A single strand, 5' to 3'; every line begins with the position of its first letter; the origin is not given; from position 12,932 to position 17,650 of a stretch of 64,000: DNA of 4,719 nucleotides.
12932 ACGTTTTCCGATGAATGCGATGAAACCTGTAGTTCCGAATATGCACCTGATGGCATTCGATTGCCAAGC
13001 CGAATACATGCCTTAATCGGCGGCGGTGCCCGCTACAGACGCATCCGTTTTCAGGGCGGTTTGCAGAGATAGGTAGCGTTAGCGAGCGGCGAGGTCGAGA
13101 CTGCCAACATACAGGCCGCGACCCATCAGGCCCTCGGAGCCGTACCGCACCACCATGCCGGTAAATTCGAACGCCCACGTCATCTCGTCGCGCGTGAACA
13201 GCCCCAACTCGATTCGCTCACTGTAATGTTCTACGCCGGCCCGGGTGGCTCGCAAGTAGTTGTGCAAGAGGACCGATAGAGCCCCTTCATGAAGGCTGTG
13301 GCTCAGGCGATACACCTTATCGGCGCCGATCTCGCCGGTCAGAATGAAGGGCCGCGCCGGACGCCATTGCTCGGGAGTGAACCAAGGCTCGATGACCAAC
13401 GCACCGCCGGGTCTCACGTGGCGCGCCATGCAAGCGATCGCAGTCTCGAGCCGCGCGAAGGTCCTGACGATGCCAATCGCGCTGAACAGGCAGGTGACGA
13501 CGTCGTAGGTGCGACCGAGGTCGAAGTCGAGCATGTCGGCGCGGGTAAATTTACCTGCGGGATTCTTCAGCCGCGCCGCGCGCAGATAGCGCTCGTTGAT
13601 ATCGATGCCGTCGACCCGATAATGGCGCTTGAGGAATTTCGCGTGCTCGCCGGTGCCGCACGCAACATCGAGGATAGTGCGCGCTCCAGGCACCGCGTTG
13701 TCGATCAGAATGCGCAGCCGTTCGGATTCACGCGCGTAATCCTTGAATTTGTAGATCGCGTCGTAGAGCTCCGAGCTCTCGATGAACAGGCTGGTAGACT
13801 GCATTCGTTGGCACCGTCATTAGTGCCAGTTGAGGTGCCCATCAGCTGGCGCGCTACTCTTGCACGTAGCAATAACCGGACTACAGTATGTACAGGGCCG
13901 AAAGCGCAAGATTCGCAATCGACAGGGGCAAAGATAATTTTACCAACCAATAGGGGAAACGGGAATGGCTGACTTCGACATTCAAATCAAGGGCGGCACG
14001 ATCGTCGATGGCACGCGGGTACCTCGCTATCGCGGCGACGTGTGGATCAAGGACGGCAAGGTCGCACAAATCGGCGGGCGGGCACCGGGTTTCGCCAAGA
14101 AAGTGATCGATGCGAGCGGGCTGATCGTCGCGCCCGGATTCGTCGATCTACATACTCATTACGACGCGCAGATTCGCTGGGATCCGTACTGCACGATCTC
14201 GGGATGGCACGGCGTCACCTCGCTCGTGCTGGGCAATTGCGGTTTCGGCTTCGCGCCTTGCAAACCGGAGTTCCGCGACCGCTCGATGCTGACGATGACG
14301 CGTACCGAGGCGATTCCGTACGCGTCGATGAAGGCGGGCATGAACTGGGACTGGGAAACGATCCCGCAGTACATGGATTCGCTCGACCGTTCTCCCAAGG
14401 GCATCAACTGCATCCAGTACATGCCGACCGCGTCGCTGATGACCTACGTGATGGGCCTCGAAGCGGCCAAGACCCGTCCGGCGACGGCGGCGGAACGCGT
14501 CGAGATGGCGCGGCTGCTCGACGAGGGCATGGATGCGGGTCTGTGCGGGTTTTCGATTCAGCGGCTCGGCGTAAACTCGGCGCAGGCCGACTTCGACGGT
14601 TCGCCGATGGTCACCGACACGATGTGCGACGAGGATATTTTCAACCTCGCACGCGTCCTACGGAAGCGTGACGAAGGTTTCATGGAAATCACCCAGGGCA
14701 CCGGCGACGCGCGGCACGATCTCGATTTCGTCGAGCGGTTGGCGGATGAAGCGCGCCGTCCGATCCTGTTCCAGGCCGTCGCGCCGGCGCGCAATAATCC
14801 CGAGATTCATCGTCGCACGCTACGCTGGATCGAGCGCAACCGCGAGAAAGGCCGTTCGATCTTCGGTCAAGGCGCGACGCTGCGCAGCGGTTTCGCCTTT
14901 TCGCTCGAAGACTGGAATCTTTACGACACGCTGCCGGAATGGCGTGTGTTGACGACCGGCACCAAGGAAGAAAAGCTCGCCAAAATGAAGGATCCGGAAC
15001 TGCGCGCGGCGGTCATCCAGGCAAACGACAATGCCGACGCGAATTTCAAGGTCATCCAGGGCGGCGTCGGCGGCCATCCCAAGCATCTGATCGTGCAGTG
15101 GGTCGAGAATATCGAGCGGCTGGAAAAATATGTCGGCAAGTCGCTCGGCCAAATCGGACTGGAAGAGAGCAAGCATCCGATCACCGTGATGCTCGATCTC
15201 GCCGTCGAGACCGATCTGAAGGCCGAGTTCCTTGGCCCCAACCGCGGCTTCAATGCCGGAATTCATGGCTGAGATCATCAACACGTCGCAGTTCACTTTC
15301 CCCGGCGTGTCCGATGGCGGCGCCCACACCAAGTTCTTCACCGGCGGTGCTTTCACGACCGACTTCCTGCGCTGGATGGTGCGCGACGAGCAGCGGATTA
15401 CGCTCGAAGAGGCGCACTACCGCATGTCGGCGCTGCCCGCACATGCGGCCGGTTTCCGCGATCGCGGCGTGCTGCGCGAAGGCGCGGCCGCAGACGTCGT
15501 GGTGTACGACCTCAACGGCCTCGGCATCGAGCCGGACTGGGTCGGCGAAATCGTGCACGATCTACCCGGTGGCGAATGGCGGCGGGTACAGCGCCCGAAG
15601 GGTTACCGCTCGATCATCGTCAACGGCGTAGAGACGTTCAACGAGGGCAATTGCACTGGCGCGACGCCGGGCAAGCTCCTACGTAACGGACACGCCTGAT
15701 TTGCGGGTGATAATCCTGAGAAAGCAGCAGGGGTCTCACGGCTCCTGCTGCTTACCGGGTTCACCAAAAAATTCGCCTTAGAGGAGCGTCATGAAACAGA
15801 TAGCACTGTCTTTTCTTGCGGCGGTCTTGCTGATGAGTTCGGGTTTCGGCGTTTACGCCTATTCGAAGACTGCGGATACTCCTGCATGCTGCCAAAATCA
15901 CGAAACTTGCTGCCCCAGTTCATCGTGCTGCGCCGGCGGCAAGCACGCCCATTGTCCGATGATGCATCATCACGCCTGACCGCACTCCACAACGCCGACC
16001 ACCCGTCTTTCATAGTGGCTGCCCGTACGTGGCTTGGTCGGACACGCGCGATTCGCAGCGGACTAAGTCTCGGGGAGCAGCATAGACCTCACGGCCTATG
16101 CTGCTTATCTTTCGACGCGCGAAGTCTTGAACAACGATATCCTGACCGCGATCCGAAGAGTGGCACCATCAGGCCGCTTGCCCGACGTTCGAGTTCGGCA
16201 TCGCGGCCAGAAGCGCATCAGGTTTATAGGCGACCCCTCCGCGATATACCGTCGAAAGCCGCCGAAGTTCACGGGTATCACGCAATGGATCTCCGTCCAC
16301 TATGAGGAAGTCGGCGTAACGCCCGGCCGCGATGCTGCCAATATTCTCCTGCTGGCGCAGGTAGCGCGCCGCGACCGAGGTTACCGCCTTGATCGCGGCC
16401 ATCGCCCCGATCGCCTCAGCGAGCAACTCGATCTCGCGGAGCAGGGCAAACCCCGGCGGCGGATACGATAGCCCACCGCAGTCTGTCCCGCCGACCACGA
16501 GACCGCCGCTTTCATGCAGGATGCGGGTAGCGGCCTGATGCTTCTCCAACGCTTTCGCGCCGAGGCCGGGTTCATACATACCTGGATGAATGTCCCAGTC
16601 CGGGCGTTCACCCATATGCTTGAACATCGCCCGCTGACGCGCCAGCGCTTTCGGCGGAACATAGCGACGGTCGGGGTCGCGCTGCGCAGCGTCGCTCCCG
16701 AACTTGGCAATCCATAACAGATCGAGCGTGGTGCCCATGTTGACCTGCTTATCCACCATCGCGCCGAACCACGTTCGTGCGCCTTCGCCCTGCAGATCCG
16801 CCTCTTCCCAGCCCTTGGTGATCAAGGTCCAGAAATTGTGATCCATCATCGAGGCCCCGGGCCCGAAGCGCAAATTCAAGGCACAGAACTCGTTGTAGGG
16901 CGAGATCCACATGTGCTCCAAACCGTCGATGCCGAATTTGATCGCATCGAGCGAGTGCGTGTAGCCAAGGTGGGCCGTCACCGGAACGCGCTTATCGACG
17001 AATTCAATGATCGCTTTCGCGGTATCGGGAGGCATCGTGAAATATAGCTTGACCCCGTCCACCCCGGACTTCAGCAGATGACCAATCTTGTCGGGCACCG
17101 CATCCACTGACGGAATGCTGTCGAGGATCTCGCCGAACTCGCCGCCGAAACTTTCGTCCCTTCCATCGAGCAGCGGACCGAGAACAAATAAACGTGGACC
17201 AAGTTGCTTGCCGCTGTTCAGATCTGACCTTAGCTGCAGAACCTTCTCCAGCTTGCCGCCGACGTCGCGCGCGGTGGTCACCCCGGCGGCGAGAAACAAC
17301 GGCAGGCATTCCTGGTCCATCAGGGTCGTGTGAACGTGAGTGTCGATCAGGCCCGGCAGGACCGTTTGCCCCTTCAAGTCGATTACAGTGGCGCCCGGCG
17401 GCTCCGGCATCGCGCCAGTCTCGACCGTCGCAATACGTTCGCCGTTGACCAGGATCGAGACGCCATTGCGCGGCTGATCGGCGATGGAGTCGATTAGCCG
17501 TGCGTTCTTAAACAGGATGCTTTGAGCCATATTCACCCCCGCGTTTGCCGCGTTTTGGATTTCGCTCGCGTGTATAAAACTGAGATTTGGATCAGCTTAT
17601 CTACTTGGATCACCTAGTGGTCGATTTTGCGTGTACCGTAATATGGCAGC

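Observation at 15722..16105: Tiny secreted CC-x5-CC-x4-CC / His-Met-rich peptide gene bracketed by two homologous hairpins that differ by compensatory stem changes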

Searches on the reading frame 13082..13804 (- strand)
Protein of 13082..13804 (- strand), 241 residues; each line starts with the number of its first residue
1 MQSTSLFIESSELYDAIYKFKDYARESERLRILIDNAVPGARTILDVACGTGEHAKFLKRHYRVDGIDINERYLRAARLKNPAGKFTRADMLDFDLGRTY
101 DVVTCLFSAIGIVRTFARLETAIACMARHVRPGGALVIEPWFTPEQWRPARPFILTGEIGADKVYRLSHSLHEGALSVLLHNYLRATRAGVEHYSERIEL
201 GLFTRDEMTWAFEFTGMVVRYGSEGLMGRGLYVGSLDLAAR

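Call 3: search_protein_families(library=pfam, proteins=[window:13082-13804:-], max_evalue=1)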
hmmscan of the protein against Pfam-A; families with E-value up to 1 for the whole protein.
window:13082-13804:- (241 aa): 11 families
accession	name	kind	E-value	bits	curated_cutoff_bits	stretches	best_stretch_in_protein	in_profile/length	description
PF13649.12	Methyltransf_25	-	2.1e-15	57.6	27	1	44-134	1-97/97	Methyltransferase domain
PF08241.18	Methyltransf_11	-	5.9e-12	46.5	21.2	1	45-138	1-95/95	Methyltransferase domain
PF08242.18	Methyltransf_12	-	2.5e-09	38.2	30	1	45-136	1-98/98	Methyltransferase domain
PF13489.12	Methyltransf_23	-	2.1e-07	31.3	27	1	41-169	23-124/164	Methyltransferase domain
PF13847.12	Methyltransf_31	-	4.9e-07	30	27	1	42-139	5-110/145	Methyltransferase domain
PF01209.24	Ubie_methyltran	-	7.2e-07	29.2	20.1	1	39-138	47-151/233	ubiE/COQ5 methyltransferase family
PF07021.18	MetW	-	0.031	14.3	21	1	33-70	6-43/193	Methionine biosynthesis protein MetW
PF03848.20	TehB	-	0.034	14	20.4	1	43-140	33-134/193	Tellurite resistance protein TehB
PF06080.18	DUF938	-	0.037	14.2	27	1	32-59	16-44/202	Protein of unknown function (DUF938)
PF09445.16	Methyltransf_15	-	0.073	13.1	22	1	42-77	2-38/165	RNA cap guanine-N2 methyltransferase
PF05175.20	MTS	-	0.22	11.6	23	1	40-90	31-84/170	Methyltransferase small domain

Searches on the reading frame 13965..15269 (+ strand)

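Call 3: search_protein_families(library=pfam, proteins=[window:13965-15269:+], max_evalue=1)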
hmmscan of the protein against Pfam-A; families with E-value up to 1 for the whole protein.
window:13965-15269:+ (435 aa): 3 families
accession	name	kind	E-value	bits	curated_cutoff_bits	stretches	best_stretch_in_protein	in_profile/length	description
PF07969.17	Amidohydro_3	-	7.4e-17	62.4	29.7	1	46-355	1-285/472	Amidohydrolase family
PF16859.10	TetR_C_11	-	0.014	16.2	32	1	246-303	4-67/113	Tetracyclin repressor-like, C-terminal domain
PF13936.12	HTH_38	-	0.11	12.7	27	0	372-408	2-37/44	Helix-turn-helix domain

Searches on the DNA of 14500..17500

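Call 5: search_rna_families(source=window, start=14500, end=17500, threshold=evalue, max_evalue=1)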
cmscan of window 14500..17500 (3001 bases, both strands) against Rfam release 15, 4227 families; matches with E-value up to 1: 1.
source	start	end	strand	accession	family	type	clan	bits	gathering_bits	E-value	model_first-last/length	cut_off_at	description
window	15598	15696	-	RF02463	Ms_AS-1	Gene; sRNA;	-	20.3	37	0.67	1-98/98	no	Mycobacterium sRNA Ms_AS-1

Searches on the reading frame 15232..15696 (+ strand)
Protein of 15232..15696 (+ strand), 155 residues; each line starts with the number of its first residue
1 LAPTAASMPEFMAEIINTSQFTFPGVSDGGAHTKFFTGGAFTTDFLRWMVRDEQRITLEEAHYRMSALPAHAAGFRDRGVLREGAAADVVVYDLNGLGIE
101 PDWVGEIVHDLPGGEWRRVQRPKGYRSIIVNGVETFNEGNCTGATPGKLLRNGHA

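Call 3: search_protein_families(library=pfam, proteins=[window:15232-15696:+], max_evalue=1)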
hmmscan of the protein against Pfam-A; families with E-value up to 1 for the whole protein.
window:15232-15696:+ (155 aa): 2 families
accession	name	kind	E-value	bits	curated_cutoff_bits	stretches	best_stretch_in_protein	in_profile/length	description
PF07969.17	Amidohydro_3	-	5e-09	36.6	29.7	1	49-104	400-456/472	Amidohydrolase family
PF01979.26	Amidohydro_1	-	0.0005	19.8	25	1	35-105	260-328/345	Amidohydrolase family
